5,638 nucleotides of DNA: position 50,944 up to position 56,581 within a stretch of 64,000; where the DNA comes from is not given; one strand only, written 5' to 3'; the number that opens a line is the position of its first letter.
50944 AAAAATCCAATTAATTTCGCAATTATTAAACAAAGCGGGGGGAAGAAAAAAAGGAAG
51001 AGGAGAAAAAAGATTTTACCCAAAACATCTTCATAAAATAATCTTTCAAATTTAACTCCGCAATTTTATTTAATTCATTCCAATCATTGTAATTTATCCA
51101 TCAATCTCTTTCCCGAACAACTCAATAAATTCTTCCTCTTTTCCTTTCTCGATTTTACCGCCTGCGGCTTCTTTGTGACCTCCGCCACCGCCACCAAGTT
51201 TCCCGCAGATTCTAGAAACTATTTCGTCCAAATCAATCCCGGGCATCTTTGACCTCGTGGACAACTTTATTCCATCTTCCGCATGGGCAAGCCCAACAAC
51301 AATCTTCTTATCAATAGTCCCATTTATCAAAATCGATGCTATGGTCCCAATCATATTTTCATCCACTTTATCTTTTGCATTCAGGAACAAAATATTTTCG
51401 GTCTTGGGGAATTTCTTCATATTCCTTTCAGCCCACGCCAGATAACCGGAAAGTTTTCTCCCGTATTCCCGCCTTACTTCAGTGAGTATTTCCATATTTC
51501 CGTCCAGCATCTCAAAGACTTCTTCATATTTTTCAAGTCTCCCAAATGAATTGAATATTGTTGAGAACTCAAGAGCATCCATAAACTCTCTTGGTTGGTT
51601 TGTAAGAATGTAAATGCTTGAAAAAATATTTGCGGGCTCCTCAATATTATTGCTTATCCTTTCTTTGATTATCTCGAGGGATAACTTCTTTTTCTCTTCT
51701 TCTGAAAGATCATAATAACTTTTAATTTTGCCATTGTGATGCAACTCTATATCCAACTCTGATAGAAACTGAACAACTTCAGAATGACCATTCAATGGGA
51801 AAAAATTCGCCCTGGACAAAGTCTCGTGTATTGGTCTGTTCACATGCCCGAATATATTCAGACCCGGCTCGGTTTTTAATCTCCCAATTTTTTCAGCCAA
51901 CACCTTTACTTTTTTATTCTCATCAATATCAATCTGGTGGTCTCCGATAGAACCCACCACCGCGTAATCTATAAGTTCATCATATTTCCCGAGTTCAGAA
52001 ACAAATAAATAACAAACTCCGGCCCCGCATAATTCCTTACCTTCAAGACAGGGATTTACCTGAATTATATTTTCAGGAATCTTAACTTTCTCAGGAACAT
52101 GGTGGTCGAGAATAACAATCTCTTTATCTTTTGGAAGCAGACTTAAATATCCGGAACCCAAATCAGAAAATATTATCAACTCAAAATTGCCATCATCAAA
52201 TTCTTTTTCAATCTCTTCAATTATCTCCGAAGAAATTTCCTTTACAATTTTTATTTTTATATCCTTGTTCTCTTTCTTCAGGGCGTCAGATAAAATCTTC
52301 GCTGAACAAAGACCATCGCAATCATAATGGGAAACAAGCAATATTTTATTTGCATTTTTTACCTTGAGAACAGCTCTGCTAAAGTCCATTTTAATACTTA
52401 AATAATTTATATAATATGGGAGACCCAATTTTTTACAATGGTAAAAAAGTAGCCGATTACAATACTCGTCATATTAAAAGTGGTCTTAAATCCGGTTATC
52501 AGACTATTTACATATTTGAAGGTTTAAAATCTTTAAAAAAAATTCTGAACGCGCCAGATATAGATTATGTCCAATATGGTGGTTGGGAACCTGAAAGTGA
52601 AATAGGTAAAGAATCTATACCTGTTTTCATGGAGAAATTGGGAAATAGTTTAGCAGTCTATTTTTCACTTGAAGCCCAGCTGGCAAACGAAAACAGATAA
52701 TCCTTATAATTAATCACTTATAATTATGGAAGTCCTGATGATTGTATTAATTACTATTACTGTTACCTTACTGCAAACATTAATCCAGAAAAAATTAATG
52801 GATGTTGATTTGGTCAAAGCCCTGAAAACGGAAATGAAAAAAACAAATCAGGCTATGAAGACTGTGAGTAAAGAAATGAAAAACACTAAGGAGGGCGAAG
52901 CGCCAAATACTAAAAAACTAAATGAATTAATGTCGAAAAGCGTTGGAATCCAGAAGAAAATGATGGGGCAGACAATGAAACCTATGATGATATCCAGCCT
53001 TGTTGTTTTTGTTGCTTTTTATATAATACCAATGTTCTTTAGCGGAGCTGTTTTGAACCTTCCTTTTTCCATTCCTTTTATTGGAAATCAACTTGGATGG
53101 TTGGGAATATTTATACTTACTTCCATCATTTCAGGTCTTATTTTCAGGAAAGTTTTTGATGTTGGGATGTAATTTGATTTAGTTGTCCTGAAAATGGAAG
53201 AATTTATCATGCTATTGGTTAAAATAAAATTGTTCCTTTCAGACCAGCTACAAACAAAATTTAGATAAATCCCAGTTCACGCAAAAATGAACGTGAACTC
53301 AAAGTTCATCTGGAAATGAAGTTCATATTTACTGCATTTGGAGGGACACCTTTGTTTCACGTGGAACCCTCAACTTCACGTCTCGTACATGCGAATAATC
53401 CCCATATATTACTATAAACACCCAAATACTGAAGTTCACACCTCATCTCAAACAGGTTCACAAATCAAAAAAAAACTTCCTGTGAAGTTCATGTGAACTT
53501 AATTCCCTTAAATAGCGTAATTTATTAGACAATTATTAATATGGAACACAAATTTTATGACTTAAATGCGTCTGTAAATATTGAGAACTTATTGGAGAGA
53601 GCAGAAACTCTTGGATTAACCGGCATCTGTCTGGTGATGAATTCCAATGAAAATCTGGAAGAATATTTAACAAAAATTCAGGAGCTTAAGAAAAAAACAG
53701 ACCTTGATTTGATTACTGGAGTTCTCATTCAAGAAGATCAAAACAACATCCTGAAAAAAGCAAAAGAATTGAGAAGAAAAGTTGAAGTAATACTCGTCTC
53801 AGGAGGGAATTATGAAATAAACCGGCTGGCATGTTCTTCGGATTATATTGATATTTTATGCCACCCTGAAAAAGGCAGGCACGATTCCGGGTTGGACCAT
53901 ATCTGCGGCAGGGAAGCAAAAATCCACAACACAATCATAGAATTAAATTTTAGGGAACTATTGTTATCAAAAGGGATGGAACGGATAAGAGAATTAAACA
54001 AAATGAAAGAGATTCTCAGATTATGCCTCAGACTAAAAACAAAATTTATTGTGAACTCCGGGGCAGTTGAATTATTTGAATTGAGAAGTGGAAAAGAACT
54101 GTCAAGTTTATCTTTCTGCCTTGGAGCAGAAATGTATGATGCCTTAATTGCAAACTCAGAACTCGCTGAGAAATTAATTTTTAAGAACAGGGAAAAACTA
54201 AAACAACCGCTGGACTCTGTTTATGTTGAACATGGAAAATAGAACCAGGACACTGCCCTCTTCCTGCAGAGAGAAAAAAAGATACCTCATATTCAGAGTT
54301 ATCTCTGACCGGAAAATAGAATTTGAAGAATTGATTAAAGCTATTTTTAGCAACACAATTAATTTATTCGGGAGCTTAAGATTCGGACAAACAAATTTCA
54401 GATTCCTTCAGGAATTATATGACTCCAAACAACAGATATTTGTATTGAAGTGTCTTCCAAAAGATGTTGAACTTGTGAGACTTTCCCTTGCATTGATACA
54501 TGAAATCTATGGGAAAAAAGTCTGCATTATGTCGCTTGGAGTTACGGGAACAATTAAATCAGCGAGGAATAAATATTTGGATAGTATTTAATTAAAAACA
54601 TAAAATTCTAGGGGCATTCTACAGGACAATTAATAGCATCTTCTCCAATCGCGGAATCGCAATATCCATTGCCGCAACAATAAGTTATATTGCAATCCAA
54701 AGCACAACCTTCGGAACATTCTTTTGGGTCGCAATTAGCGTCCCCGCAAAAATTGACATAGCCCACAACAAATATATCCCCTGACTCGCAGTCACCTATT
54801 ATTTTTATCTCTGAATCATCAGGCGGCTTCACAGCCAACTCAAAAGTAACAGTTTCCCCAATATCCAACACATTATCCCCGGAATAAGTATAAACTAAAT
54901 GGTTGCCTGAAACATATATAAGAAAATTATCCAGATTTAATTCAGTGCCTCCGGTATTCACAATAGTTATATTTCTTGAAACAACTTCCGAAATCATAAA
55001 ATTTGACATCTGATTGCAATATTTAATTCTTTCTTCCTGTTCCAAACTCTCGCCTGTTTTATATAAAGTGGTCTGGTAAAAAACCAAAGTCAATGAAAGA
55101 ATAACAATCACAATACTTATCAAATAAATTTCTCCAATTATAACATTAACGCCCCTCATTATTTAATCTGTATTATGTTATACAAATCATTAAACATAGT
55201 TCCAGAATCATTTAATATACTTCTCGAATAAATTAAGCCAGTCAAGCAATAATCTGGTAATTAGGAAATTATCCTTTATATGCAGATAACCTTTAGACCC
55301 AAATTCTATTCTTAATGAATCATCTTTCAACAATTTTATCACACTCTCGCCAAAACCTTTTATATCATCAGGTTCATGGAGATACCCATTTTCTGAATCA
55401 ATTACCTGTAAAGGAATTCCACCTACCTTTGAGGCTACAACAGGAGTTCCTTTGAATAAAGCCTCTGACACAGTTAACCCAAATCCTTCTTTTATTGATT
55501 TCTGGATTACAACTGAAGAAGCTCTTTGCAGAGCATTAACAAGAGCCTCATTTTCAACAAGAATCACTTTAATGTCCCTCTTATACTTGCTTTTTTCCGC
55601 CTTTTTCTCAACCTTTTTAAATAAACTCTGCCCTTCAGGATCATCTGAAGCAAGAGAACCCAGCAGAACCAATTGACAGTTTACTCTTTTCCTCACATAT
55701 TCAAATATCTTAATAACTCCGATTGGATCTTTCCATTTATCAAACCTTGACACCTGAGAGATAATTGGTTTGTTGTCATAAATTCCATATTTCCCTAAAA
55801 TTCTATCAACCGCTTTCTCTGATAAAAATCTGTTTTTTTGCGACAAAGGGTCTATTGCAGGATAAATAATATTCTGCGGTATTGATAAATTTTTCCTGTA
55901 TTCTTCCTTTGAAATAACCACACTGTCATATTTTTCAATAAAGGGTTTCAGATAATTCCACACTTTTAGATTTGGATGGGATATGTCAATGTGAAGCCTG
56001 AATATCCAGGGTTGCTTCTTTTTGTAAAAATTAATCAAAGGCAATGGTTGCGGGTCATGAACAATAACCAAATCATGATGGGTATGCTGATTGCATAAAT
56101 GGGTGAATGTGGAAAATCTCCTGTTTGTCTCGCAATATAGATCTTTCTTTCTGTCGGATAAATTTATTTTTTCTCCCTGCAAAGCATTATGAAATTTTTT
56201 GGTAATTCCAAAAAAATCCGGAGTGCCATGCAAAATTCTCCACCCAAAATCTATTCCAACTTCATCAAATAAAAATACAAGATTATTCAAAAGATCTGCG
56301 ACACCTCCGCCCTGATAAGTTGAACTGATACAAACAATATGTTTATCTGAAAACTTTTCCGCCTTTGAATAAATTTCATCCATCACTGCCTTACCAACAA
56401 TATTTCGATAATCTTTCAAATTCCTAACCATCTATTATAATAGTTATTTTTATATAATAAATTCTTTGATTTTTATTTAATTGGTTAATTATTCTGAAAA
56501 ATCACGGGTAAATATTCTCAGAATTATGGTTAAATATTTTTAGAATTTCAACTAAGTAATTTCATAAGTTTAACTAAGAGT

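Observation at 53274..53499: Dense array of AGTTCAC motifs in a 368-bp intergenic gap near replication genes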

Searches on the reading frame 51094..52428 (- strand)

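Call 14: search_protein_families(library=pfam, proteins=[window:51094-52428:-])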
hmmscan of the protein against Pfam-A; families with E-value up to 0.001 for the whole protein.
window:51094-52428:- (444 aa): 4 families
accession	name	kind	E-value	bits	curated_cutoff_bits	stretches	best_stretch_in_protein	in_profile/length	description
PF02272.25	DHHA1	-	1.5e-15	57.9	25.9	1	348-440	6-98/102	DHHA1 domain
PF01368.27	DHH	-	5.3e-10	40.1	28.1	1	28-148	1-108/125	DHH family, N-terminal domain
PF21763.2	DHH_CID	-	1.9e-08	35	27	1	192-263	1-76/84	DHH-CID domain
PF02724.19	CDC45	-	0.00024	20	34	1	30-114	2-89/624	CDC45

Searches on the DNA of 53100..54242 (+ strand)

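Call 9: search_rna_families(source=window, start=53100, end=53620, threshold=evalue, max_evalue=10, show_alignments=3)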
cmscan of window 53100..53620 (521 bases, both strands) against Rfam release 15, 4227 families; matches with E-value up to 10: 3.
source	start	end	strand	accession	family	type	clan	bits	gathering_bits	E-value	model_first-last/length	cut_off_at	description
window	53177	53253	-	RF00856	mir-232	Gene; miRNA;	-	19.6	67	0.22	1-80/80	no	mir-232 microRNA precursor family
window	53463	53537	-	RF02077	STnc220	Gene; sRNA;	-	17.2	60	4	1-79/79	no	Salmonella enterica sRNA STnc220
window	53127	53172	-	RF02098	DGCR5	Gene; lncRNA;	-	13.9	50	6.8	1-49/49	no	DiGeorge syndrome critical region gene 5 conserved region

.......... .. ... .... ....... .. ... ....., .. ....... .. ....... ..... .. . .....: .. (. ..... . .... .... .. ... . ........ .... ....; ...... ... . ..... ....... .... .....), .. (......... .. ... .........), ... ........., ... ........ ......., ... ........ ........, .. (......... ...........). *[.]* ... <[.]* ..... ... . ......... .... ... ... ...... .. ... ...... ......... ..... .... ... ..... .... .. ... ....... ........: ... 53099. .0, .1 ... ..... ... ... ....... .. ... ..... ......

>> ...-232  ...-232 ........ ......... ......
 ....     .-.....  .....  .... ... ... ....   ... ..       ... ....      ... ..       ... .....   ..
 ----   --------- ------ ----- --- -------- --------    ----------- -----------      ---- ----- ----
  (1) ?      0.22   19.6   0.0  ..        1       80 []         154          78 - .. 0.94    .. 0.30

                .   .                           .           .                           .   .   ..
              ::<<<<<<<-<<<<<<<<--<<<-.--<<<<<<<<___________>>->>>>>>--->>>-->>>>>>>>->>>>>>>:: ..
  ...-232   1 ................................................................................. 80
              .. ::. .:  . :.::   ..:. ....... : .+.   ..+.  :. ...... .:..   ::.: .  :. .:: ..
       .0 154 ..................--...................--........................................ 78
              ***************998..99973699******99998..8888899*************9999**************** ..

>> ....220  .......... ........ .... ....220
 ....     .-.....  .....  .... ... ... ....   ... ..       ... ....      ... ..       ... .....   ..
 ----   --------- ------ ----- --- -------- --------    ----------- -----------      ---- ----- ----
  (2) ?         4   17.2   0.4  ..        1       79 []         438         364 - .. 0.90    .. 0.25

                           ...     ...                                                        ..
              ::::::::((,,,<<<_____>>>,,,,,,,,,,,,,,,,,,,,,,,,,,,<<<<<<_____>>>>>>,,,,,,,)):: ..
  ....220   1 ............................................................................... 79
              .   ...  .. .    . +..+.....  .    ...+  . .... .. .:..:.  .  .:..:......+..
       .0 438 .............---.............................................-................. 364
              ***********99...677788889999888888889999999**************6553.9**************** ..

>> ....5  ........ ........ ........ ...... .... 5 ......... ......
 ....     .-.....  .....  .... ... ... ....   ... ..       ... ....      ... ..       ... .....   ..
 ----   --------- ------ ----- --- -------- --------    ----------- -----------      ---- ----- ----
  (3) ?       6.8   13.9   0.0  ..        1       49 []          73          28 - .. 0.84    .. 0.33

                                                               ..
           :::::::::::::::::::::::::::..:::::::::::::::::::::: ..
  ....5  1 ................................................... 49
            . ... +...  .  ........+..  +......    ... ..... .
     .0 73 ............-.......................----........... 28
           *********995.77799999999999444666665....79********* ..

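Call 33: search_rna_families(sources=[L016, L010, L008, L012, L014, L017, L018, L019], threshold=gathering)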
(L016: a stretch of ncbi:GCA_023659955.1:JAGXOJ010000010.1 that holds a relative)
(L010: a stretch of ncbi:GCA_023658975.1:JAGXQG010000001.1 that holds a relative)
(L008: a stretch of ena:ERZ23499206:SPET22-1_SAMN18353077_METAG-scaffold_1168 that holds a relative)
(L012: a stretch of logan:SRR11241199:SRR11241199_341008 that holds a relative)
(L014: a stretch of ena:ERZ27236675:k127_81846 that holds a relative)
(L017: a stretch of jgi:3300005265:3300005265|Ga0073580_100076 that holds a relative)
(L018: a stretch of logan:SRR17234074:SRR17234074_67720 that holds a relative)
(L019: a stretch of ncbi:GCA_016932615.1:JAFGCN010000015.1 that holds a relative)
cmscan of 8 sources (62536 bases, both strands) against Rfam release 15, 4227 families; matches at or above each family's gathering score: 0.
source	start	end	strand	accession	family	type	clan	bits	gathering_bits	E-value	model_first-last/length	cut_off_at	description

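Call 34: search_rna_families(source=L016, start=1, end=200, threshold=evalue, max_evalue=10, show_alignments=2)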
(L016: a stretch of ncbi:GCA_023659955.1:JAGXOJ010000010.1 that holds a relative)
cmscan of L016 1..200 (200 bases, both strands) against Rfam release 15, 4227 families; matches with E-value up to 10: 1.
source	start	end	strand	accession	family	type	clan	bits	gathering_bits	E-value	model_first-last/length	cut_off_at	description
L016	16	61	-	RF01704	Glutamine-II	Cis-reg; riboswitch;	-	13.8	33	0.28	1-60/60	no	Glutamine-II riboswitch aptamer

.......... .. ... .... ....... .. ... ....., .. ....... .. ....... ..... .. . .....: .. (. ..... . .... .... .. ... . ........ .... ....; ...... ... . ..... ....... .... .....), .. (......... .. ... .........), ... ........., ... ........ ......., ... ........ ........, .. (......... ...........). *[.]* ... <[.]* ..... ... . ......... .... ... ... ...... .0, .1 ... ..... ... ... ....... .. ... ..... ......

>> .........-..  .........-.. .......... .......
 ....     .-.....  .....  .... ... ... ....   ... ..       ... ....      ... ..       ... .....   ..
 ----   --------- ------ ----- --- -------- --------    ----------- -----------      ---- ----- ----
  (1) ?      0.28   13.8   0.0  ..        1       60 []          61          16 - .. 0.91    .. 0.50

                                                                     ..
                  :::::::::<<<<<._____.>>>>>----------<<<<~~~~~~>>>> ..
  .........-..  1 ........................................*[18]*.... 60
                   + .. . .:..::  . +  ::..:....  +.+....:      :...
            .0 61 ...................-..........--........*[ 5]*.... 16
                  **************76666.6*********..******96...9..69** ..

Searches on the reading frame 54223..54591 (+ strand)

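Call 14: search_protein_families(library=pfam, proteins=[window:54223-54591:+])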
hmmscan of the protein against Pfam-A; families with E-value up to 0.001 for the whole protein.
window:54223-54591:+ (122 aa): 1 family
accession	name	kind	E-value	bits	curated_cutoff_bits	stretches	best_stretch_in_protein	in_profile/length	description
PF01900.24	RNase_P_Rpp14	-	2.5e-16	60.1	23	1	20-119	1-104/104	Rpp14/Pop5 family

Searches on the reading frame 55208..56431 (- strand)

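Call 14: search_protein_families(library=pfam, proteins=[window:55208-56431:-])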
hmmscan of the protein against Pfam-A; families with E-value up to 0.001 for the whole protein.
window:55208-56431:- (407 aa): 4 families
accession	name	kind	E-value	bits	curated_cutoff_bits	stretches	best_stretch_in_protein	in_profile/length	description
PF21269.3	TreT_GT1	-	1.1e-52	178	27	1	35-179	2-143/144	Trehalose synthase, N-terminal domain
PF00534.26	Glycos_transf_1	-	2.1e-30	105.9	26.4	1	212-382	6-170/172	Glycosyl transferases group 1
PF13692.12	Glyco_trans_1_4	-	4e-17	63.2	27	1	222-370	2-142/142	Glycosyl transferases group 1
PF20706.3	GT4-conflict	-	4.2e-08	33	26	1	251-339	232-316/385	Family 4 Glycosyltransferase in conflict systems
